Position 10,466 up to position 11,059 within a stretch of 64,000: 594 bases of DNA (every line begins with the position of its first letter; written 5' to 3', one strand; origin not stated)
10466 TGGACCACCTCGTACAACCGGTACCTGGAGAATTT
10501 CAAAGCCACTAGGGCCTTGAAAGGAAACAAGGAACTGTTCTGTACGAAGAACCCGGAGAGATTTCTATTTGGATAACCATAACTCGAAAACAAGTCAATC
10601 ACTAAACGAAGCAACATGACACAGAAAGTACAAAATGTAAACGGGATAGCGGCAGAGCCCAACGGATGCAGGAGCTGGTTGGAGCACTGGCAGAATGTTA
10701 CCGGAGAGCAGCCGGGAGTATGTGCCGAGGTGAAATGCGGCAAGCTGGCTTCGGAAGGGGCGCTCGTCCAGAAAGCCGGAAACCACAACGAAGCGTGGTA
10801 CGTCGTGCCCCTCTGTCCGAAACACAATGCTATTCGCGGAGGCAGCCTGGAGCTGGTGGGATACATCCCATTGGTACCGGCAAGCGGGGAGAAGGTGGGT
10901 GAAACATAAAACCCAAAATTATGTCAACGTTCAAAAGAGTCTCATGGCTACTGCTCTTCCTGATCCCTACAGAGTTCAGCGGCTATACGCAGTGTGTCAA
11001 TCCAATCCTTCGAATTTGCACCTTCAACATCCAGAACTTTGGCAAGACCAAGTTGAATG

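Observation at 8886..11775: Tight four-gene operon: Zn-ribbon-like protein, 450-aa amidohydrolase-fold protein, Cys-rich 97-aa protein, exported DNase I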

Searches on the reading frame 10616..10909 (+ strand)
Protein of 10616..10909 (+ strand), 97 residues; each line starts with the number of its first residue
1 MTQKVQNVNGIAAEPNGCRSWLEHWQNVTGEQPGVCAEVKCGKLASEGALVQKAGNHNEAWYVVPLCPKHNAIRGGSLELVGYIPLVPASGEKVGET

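Call 3: search_protein_families(library=pfam, proteins=[window:10616-10909:+], max_evalue=1)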
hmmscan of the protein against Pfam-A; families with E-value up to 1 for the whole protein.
window:10616-10909:+ (97 aa): 0 families

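Call 4: search_protein_families(library=padloc, proteins=[window:10616-10909:+], max_evalue=1)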
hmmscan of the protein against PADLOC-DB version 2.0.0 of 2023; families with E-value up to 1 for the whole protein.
window:10616-10909:+ (97 aa): 0 families

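Call 5: search_protein_families(library=ncbifam, proteins=[window:10616-10909:+], max_evalue=1)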
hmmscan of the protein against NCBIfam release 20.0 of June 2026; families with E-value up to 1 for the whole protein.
window:10616-10909:+ (97 aa): 2 families
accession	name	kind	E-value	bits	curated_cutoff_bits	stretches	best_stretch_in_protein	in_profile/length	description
NF006732.0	PRK09263.1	equivalog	0.013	13.9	657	1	2-32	369-399/712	anaerobic ribonucleoside-triphosphate reductase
NF006010.0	PRK08142.1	subfamily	0.13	11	462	1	31-80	293-342/388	thiolase domain-containing protein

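Call 12: search_solved_structures(query=window:10616-10909:+, max_evalue=10)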
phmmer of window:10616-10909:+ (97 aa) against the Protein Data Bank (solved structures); distinct sequences matched with E-value up to 10: 15.
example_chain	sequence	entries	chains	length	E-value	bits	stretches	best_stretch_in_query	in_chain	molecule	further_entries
5v3g_D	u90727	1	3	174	1.2e-05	28.7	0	21-43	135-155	PR domain zinc finger protein 9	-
5egb_A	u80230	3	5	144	3.6e-05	27.1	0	21-43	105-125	Histone-lysine N-methyltransferase PRDM9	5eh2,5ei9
7ujj_G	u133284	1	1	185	0.053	17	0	50-82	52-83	DARPin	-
1mey_C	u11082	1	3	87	0.19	15.2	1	23-69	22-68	CONSENSUS ZINC FINGER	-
6wmi_A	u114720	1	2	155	0.19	15.2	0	24-46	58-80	Zinc finger protein 410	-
2gli_A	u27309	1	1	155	0.24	14.9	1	23-69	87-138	PROTEIN (FIVE-FINGER GLI)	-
9eh1_Y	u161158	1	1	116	0.29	14.6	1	8-45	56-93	Transcription elongation factor SPT4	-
5oik_Y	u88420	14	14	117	0.3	14.6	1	8-45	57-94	Transcription elongation factor SPT4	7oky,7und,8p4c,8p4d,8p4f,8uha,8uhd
9j0n_Y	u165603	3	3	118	0.3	14.5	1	8-45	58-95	Transcription elongation factor SPT4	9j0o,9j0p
3h7h_A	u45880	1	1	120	0.31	14.5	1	8-45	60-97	Transcription elongation factor SPT4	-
6gmh_Y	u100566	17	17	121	0.32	14.5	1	8-45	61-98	Transcription elongation factor SPT4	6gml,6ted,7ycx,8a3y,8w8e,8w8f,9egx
2lvr_A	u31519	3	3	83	0.54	13.7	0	20-48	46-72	Zinc finger and BTB domain-containing protein 17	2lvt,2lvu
5wjq_D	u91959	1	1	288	0.85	13.1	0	18-69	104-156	Zinc finger protein 568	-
5v3j_E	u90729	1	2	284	1.1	12.7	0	18-69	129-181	Zinc finger protein 568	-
5v3m_C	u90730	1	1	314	2.2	11.7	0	18-69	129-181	Zinc finger protein 568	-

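Call 20: find_homologous_proteins(query=window:10616-10909:+, max_evalue=0.01)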
Query window:10616-10909:+ (97 aa): 6 proteins with E <= 0.01 among 6 candidates.
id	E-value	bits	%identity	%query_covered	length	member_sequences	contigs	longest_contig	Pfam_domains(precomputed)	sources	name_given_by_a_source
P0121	2.4e-60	219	100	100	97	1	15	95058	-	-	-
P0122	4.1e-39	151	64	100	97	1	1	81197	-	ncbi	ncbi:MAG: hypothetical protein V1733_03985 [bacterium]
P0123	1.0e-37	146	66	99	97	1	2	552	-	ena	-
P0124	1.9e-35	139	63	94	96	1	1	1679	-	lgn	-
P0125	1.4e-30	123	56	99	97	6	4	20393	-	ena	-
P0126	9.7e-14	69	44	96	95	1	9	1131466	-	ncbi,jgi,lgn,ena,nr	ncbi:MAG TPA: hypothetical protein PK668_02160 [Myxococcota bacterium]|nr:hypothetical protein [Myxo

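Call 23: find_encoding_contigs(protein=P0125, flank=6000, max_places=4)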
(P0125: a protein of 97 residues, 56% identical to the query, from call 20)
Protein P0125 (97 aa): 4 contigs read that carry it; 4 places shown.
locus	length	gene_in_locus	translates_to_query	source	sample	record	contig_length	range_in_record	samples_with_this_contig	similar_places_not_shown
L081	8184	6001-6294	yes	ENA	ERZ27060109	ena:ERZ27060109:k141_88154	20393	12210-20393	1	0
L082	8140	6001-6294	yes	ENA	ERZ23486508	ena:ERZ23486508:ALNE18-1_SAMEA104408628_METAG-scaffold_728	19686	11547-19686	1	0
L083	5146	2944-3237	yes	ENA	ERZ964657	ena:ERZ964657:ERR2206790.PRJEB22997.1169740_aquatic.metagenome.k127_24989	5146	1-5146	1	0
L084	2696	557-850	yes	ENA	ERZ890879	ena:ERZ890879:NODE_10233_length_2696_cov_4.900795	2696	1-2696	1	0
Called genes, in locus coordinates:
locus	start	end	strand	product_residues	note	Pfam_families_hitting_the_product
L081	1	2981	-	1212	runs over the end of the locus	PF00082:Peptidase_S8, PF00629:MAM, PF18962:Por_Secre_tail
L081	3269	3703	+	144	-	-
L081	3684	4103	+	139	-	PF13424:TPR_12 (faint), PF13374:TPR_10 (faint)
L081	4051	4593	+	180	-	PF02518:HATPase_c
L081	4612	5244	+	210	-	PF00072:Response_reg, PF00196:GerE, PF08281:Sigma70_r4_2 (weak)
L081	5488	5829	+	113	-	-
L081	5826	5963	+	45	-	-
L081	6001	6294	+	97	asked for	-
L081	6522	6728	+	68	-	-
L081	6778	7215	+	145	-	-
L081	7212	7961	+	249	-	-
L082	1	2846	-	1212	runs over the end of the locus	PF00082:Peptidase_S8, PF00629:MAM, PF18962:Por_Secre_tail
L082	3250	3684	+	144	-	-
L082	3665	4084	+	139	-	PF13424:TPR_12 (faint), PF13374:TPR_10 (faint)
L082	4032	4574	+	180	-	PF02518:HATPase_c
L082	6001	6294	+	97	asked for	-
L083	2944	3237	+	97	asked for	-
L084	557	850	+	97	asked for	-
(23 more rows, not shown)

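Call 24: find_encoding_contigs(protein=P0126, flank=6000, max_places=3)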
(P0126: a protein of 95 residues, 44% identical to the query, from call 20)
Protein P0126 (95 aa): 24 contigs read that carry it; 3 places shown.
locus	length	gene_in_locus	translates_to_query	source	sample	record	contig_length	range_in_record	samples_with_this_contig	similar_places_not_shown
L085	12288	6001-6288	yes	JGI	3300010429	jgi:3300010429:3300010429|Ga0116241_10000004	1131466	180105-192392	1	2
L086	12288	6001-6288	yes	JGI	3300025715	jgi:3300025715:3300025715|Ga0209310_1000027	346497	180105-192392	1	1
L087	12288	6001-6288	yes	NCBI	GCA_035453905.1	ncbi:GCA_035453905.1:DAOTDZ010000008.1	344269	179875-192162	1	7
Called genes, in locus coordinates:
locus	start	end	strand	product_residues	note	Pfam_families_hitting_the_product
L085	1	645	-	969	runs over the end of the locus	PF00069:Pkinase, PF07714:PK_Tyr_Ser-Thr, PF02743:dCache_1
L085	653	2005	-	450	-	PF16980:CitMHS_2, PF03600:CitMHS (weak)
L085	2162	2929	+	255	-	PF00072:Response_reg, PF00486:Trans_reg_C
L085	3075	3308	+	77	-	-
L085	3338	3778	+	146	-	-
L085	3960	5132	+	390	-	-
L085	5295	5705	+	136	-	-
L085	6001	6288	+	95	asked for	-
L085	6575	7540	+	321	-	-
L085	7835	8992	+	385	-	PF13173:AAA_14, PF13635:DUF4143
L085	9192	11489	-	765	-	PF02310:B12-binding, PF04055:Radical_SAM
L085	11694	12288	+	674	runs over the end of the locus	PF07238:PilZ (faint)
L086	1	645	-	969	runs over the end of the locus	PF00069:Pkinase, PF07714:PK_Tyr_Ser-Thr, PF02743:dCache_1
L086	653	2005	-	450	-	PF16980:CitMHS_2, PF03600:CitMHS (weak)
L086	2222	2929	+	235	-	PF00072:Response_reg, PF00486:Trans_reg_C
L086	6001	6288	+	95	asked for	-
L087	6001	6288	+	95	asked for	-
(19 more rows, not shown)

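Call 30: search_protein_representatives(alignment_id=A3)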
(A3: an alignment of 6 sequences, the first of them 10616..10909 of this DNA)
Query: 6 sequences, 97 profile positions. Proteins with E-value up to 0.001 (for the whole library): 1554; up to 1e-10: 513; up to 1e-30: 3. The best 150 are listed.
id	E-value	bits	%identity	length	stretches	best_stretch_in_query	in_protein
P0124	3.8e-43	161.5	-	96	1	1-93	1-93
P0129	8.2e-37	141.2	-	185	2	4-96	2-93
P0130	7.6e-31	122.1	-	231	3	14-96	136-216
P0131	1.7e-30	120.9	-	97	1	1-96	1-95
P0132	2.1e-29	117.4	-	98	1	1-96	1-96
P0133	5.5e-28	112.9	-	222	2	5-84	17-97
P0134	1.1e-27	111.9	-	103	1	4-96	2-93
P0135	5.1e-27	109.8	-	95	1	4-96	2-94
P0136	9.7e-27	108.9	-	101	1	4-96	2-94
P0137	1.1e-26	108.7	-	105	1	1-96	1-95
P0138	2.0e-26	107.9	-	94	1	1-95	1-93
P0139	1.0e-25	105.6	-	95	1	4-97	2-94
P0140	2.0e-25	104.7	-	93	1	3-96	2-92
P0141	9.9e-25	102.5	-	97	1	4-97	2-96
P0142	1.1e-24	102.3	-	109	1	1-96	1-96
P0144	2.4e-24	101.3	-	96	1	4-97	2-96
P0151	1.7e-23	98.5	-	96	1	4-97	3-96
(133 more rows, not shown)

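Call 32: search_protein_families(library=pfam, alignment_id=A4, max_evalue=1)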
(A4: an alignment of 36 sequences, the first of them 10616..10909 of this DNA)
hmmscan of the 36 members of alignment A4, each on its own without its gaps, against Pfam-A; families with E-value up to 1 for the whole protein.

A. member 1, window:10616-10909:+ (97 aa): 0 families

B. families by the number of members that match (of 36 scanned): 10 families
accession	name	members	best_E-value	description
PF02957.21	TT_ORF2-like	26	0.0018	TT viral ORF2-like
PF16786.11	RecA_dep_nuc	4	0.0077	Recombination enhancement, RecA-dependent nuclease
PF18721.6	CxC6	2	0.04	CxC6 like cysteine cluster associated with KDZ transposases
PF12749.12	Metallothio_Euk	1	0.0059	Eukaryotic metallothionein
PF06337.17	DUSP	1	0.0095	DUSP domain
PF25200.1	DUF7833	1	0.049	Family of unknown function (DUF7833)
PF16283.10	DUF4929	1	0.054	Domain of unknown function (DUF4929)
PF11494.13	Ta0938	1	0.059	Ta0938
PF21346.3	PcRGLX_3rd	1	0.1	PcRGLX-like protein C-terminal alpha/alpha toroid domain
PF19419.5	DUF5983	1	0.18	Family of unknown function (DUF5983) C-terminal domain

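Call 33: search_solved_structures(query=A4, max_evalue=10, show_alignments=2)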
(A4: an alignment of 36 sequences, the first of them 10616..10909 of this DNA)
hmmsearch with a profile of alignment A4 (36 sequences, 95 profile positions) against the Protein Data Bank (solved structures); distinct sequences matched with E-value up to 10: 3.
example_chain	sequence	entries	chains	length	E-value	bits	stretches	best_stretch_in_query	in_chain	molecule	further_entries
4ro1_B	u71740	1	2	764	0.45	13.8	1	33-73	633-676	DIS3-like exonuclease 2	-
9cy7_A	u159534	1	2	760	0.45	13.8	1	33-73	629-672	DIS3-like exonuclease 2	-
6ppm_B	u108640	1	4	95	1.5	12.1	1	53-88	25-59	Ancestral Caspase-6 small subunit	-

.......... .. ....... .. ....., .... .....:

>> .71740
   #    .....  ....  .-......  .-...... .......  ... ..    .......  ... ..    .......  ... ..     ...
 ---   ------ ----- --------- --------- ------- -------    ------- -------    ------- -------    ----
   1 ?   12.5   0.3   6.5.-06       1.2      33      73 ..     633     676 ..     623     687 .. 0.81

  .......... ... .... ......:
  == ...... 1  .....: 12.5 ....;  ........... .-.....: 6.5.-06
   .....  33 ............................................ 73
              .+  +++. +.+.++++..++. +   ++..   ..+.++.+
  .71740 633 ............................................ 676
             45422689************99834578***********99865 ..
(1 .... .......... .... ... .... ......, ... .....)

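Call 37: search_protein_families(library=pfam, proteins=[L081:6522-6728:+, L081:6778-7215:+, L081:7212-7961:+], max_evalue=0.1)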
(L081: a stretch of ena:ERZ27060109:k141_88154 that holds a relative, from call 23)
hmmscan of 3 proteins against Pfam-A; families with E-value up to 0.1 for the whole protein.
L081:6522-6728:+ (68 aa): 0 families

L081:6778-7215:+ (145 aa): 2 families
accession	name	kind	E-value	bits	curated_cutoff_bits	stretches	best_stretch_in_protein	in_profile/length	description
PF07367.17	FB_lectin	-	0.04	14.3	25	0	37-67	58-88/140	Fungal fruit body lectin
PF15176.11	LRR19-TM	-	0.055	14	27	0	3-81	13-90/115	Leucine-rich repeat family 19 TM domain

L081:7212-7961:+ (249 aa): 0 families

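Call 40: predict_structure(alignment_id=A4)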
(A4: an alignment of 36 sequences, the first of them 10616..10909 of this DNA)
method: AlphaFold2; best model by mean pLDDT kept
length: 97 residues; sequences in the alignment: 36
mean_pLDDT: 84.8   pTM: 0.75
mean pLDDT of the five models: 84.8, 84.8, 84.6, 84.5, 84.3
residues with pLDDT >= 90: 58; 70-90: 24; 50-70: 10; < 50: 5
segments of 3 or more residues with pLDDT < 50: 93-97
pLDDT, mean of each block of 10 residues (from residue 1): 87 72 91 93 94 81 94 92 88 42
secondary structure, 60 per line:
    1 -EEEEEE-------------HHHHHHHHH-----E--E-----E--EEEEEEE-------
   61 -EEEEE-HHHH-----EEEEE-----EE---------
elements in order: E2-7 H21-29 E47-53 E62-66 H68-71 E77-81

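Call 44: fold_search(model_id=the predicted structure, library=pdb)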
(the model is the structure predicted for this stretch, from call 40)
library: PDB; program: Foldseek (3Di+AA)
matches with E <= 10: 52; with E <= 0.001: 0
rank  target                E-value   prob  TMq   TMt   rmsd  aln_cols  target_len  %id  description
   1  7piz_C                1.5e+00  0.04  0.22  0.06  11.6        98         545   12  The structure of phosphoglucomutase from Candida albicans (released 2022-09-07)
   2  2nmu                  2.8e+00  0.01  0.15  0.12  12.8       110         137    6  Crystal structure of the hypothetical protein from Salmonella typhimurium LT2. Northeast Structural Genomics Consortium  (released 2006-11-07)
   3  7qix_M                3.2e+00  0.08  0.31  0.23   8.2        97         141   18  Specific features and methylation sites of a plant ribosome. 40S body ribosomal subunit. (released 2022-06-15)
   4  6y2r_A                3.4e+00  0.02  0.20  0.09  10.8        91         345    8  Escherichia coli R255A RnlA endoribonuclease (single alanine mutant of RnlA) (released 2021-05-12)
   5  4jet_H                3.8e+00  0.01  0.16  0.10  11.9        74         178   14  2.2A resolution structure of Holo hemophore HasA from Yersinia pestis (released 2013-04-24)
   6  4cij_B                4.3e+00  0.03  0.25  0.13   9.6        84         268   19  Structure of Rolling Circle Replication Initiator Protein from Geobacillus stearothermophilus. (released 2014-12-24)
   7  8ugb_A                4.8e+00  0.01  0.16  0.03  12.1        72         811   14  Cryo-EM structure of bovine phosphodiesterase 6 bound to udenafil (released 2024-01-17)
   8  9h3g_Va               5.1e+00  0.06  0.31  0.23   8.2        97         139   18  Structure of the Arabidopsis thaliana 80S ribosome in complex with P- and E-site tRNAs and mRNA (released 2026-02-04)
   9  7aex                  5.1e+00  0.02  0.21  0.11  10.6        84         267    6  NRD-HEPN domains (N-terminal truncation) of Escherichia coli RnlA endoribonuclease (released 2021-06-09)
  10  9jyz_j                5.4e+00  0.01  0.19  0.05  11.2        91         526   11  portal-tail complex of mature T7 (released 2024-12-11)
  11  6y2q_A                5.4e+00  0.01  0.18  0.08  11.1        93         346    6  Escherichia coli RnlA endoribonuclease (released 2021-05-12)
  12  8glv_Gh               5.8e+00  0.02  0.15  0.06  10.4        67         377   12  96-nm repeat unit of doublet microtubules from Chlamydomonas reinhardtii flagella (released 2023-05-31)
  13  3mum_P                6.1e+00  0.02  0.18  0.20   9.0        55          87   14  Crystal Structure of the G20A mutant c-di-GMP riboswith bound to c-di-GMP (released 2010-08-25)
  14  6woo_XX               6.5e+00  0.06  0.32  0.23  10.1        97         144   12  CryoEM structure of yeast 80S ribosome with Met-tRNAiMet, eIF5B, and GDP (released 2020-09-23)
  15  6y2s_B                6.5e+00  0.02  0.22  0.09  10.7        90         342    7  Escherichia coli R318A RnlA endoribonuclease (single alanine mutant of RnlA) (released 2021-03-31)
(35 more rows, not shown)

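Call 51: find_related_loci(query=A6, collection=viral_contigs, flank=4000)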
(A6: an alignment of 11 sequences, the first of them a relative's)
Query A6 (103 aa) in viral_contigs; peptide patterns used: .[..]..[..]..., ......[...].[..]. (x = any residue, [..] = any of these).
75 stretches matched a pattern; 18 encode a relative of the query (tblastn E <= 1e-3); 18 distinct loci.
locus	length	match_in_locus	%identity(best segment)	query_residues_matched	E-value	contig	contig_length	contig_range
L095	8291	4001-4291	53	3-99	4e-33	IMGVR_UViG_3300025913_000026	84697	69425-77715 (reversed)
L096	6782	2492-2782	49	3-98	3e-29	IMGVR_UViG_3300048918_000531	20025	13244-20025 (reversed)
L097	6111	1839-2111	42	3-92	2e-21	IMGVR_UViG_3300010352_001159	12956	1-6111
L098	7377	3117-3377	43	1-84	2e-16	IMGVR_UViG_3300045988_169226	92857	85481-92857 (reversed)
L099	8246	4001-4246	39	1-79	7e-14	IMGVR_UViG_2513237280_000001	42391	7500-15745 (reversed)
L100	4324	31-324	37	1-92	2e-13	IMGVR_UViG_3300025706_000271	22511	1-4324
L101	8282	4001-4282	40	1-91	5e-13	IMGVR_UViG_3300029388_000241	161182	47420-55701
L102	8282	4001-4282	39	1-91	8e-13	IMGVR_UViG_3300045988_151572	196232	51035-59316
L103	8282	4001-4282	39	1-91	9e-13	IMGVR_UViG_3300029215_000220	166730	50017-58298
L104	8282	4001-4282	39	1-91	9e-13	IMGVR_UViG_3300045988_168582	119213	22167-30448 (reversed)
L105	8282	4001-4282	39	1-91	9e-13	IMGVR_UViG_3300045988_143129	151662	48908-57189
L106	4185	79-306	40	15-91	1e-12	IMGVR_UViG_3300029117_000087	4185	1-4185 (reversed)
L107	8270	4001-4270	37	1-87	3e-11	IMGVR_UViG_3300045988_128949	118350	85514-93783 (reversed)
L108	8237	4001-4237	34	1-74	2e-10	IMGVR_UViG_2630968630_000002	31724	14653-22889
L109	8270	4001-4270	35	1-87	1e-9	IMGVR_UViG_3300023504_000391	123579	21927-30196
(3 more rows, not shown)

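Call 52: find_related_loci(query=A6, collection=metagenome_contigs, flank=4000)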
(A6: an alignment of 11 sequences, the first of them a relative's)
Query A6 (103 aa) in metagenome_contigs; peptide patterns used: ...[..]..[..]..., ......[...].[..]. (x = any residue, [..] = any of these).
600 stretches matched a pattern (row limit reached: there are more); 573 encode a relative of the query (tblastn E <= 1e-3); the best 80 are kept; 80 distinct loci.
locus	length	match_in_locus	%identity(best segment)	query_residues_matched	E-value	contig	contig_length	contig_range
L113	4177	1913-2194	64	1-94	6e-41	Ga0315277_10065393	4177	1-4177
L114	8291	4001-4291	60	2-98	1e-39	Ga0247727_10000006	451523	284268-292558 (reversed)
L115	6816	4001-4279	62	2-94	3e-39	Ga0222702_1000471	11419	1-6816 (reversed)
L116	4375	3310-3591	64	1-94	2e-39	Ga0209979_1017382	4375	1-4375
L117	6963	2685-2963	62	2-94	3e-39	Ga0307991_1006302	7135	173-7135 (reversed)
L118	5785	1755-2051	60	1-99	5e-39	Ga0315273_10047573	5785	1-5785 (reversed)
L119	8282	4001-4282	63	1-94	1e-38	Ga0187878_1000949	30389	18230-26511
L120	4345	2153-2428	63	1-92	3e-38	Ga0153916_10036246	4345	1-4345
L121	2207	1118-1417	60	1-100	4e-38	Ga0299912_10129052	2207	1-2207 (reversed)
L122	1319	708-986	65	1-93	5e-39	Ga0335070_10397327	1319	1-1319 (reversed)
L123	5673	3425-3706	62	1-94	3e-38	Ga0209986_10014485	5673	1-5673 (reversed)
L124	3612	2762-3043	63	1-94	2e-38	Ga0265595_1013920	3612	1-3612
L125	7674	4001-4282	60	2-95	3e-38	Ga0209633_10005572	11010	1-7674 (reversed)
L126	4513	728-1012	61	1-94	6e-38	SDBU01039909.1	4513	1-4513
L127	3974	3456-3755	61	1-94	2e-37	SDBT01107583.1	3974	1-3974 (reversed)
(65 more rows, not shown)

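Call 55: search_protein_families(library=phrogs, proteins=[window:10616-10909:+, P0134, P0144], max_evalue=0.1)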
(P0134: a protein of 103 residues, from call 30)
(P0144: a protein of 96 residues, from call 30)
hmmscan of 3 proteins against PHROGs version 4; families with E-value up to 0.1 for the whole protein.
window:10616-10909:+ (97 aa): 1 family
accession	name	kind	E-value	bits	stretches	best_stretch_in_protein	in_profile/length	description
phrog_1588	-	unknown function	0.033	15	1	34-72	40-80/132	-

P0134 (103 aa): 1 family
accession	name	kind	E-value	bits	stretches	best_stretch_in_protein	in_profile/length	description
phrog_21295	-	unknown function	0.013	15.8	1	5-35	244-273/280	-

P0144 (96 aa): 1 family
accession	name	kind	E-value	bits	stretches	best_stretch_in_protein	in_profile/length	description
phrog_1588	-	unknown function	0.03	15.1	1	49-75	56-83/132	-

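Call 65: find_encoding_contigs(protein=P0124, flank=3000, max_places=2)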
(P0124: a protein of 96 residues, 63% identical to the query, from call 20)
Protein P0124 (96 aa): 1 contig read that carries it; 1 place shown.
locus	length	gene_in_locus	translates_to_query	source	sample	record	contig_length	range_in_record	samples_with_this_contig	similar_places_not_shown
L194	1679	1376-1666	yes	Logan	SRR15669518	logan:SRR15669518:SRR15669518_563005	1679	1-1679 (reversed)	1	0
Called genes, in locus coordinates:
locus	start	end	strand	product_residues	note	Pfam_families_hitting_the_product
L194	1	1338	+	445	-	?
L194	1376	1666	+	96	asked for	-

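Call 74: fold_search(model_id=the predicted structure, library=viral)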
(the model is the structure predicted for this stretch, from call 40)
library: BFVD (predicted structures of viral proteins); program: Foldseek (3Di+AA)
matches with E <= 10: 108; with E <= 0.001: 0
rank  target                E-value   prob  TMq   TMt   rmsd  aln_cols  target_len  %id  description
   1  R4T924                6.6e-01  0.30  0.33  0.39   5.4        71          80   15  Uncharacterized protein [Halogranum tailed virus 1]
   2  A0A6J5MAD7            7.0e-01  0.06  0.23  0.15   9.9       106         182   18  Uncharacterized protein [uncultured Caudovirales phage]
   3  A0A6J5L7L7            8.4e-01  0.57  0.32  0.39   3.3        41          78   20  Uncharacterized protein [uncultured Caudovirales phage]
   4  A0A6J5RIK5            2.1e+00  0.04  0.24  0.18  11.3        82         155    8  Uncharacterized protein [uncultured Caudovirales phage]
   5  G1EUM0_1              2.2e+00  0.01  0.15  0.03  13.0        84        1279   17  Uncharacterized protein ORF 64 [Bovine herpesvirus 4]
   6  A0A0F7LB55            2.3e+00  0.01  0.15  0.10  11.8        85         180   18  Uncharacterized protein [uncultured marine virus]
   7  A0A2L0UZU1            2.5e+00  0.02  0.15  0.16   8.3        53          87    9  Uncharacterized protein [Agrobacterium phage Atu_ph07]
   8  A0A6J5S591            3.1e+00  0.03  0.25  0.16  13.4        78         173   15  Uncharacterized protein [uncultured Caudovirales phage]
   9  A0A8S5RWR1            3.1e+00  0.03  0.16  0.04   8.7        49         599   12  Restriction enzyme [virus sp. ctU8j8]
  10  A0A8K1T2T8            3.1e+00  0.02  0.22  0.23  10.2        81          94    7  Uncharacterized protein [Megavirus baoshan]
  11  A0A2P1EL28            3.1e+00  0.02  0.18  0.16   9.5        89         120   11  Uncharacterized protein [Moumouvirus australiensis]
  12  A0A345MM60            3.3e+00  0.01  0.18  0.16  10.5       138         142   11  (no name in the UniProt tables at hand)
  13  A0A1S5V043            3.5e+00  0.03  0.24  0.20   9.0        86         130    8  (no name in the UniProt tables at hand)
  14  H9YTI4                3.8e+00  0.02  0.15  0.19   9.0        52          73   15  (no name in the UniProt tables at hand)
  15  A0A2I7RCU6            3.8e+00  0.01  0.17  0.03  12.9        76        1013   14  (no name in the UniProt tables at hand)
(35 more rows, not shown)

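Call 75: search_protein_families(library=ncbifam, alignment_id=A4, max_evalue=1)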
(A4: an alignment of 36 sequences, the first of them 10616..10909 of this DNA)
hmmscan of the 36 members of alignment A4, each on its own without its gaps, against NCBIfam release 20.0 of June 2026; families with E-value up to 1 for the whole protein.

A. member 1, window:10616-10909:+ (97 aa): 2 families
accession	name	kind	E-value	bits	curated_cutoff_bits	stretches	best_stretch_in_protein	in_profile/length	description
NF006732.0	PRK09263.1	equivalog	0.013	13.9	657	1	2-32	369-399/712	anaerobic ribonucleoside-triphosphate reductase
NF006010.0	PRK08142.1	subfamily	0.13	11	462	1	31-80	293-342/388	thiolase domain-containing protein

B. families by the number of members that match (of 36 scanned): 6 families
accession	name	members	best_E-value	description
NF006732.0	PRK09263.1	1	0.013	anaerobic ribonucleoside-triphosphate reductase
NF053667.1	HypB_prefix_1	1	0.018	hydrogenase nickel incorporation protein HypB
TIGR02304.1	aden_form_hyp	1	0.12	F390 synthetase-related protein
TIGR03929.1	T7_esaA_Nterm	1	0.12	type VII secretion protein EsaA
NF006010.0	PRK08142.1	1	0.13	thiolase domain-containing protein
NF003461.0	PRK05082.1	1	0.55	N-acetylmannosamine kinase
